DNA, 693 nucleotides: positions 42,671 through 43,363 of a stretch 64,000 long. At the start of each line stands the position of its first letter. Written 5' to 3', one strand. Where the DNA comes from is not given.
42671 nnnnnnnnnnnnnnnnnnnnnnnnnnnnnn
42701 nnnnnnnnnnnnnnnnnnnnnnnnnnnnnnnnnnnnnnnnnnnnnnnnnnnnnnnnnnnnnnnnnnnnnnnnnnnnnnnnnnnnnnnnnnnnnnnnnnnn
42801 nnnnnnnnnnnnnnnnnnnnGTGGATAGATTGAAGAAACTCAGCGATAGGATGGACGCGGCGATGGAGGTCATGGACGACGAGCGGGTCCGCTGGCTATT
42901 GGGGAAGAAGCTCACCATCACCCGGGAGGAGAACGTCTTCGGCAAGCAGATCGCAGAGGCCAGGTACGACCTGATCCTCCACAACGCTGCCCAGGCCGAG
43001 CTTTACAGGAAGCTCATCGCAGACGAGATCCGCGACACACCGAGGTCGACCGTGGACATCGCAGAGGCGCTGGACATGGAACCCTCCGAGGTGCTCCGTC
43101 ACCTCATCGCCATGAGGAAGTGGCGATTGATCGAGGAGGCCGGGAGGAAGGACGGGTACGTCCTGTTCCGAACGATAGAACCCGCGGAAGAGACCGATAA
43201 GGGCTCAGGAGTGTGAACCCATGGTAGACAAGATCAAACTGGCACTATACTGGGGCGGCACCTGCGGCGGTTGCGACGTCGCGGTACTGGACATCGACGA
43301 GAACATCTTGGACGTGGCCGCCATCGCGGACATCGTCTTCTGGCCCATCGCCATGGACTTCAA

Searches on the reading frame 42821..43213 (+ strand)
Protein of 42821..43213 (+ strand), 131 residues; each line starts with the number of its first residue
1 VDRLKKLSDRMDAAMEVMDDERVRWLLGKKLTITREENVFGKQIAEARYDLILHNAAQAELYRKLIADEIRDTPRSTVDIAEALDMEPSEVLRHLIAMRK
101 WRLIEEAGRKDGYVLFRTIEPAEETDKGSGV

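Call 8: search_protein_families(library=pfam, proteins=[window:42821-43213:+], max_evalue=1)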
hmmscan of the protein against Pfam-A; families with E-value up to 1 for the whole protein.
window:42821-43213:+ (131 aa): 7 families
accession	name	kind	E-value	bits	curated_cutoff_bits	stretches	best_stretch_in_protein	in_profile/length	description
PF01022.26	HTH_5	-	0.00014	22.1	22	1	71-105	12-46/47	Bacterial regulatory protein, arsR family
PF21476.4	PF0610-like_N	-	0.0042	17.7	33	1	63-95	3-35/50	PF0610-like, N-terminal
PF12840.13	HTH_20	-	0.0048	17.3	27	1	60-105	8-49/51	Helix-turn-helix domain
PF04046.21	PSP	-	0.012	15.8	19.6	1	82-101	11-30/46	PSP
PF09339.16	HTH_IclR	-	0.039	14.2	22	1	77-106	21-50/52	IclR helix-turn-helix domain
PF25212.1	HVO_A0114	-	0.07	13.4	27.6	1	72-110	34-74/84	HVO_A0114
PF02082.26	Rrf2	-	0.11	13.1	30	1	67-118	16-68/132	Iron-dependent Transcriptional regulator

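Call 9: search_protein_families(library=ncbifam, proteins=[window:42821-43213:+], max_evalue=1)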
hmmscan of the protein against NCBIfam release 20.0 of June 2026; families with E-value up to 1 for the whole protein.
window:42821-43213:+ (131 aa): 3 families
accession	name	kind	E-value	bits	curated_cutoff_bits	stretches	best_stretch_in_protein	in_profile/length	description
NF033788.1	HTH_metalloreg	subfamily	5.8e-05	22.8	55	1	61-106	11-57/77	metalloregulator ArsR/SmtB family transcription factor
NF033789.1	repress_SdpR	subfamily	0.0032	17.3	100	1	59-110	6-56/79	autorepressor SdpR family transcription factor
TIGR01884.1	cas_HTH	subfamily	0.05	13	60.2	1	78-113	160-196/202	CRISPR-associated CARF protein Csa3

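Call 13: search_solved_structures(query=window:42821-43213:+, max_evalue=10)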
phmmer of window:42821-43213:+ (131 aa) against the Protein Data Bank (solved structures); distinct sequences matched with E-value up to 10: 4.
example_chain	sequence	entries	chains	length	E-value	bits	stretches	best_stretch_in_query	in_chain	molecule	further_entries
2lkp_A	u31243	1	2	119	0.0079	19.4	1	59-118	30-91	HTH-type transcriptional regulator NmtR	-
6smh_I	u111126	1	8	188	0.15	15.3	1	56-107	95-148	Rubisco accumulation factor 1 (RAF1) peptide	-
4lb5_A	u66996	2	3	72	0.44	13.8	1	56-102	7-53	Protein kinase containing Z-DNA binding domains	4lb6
5j6x_A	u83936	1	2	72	0.99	12.7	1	58-102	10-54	Z-DNA binding protein kinase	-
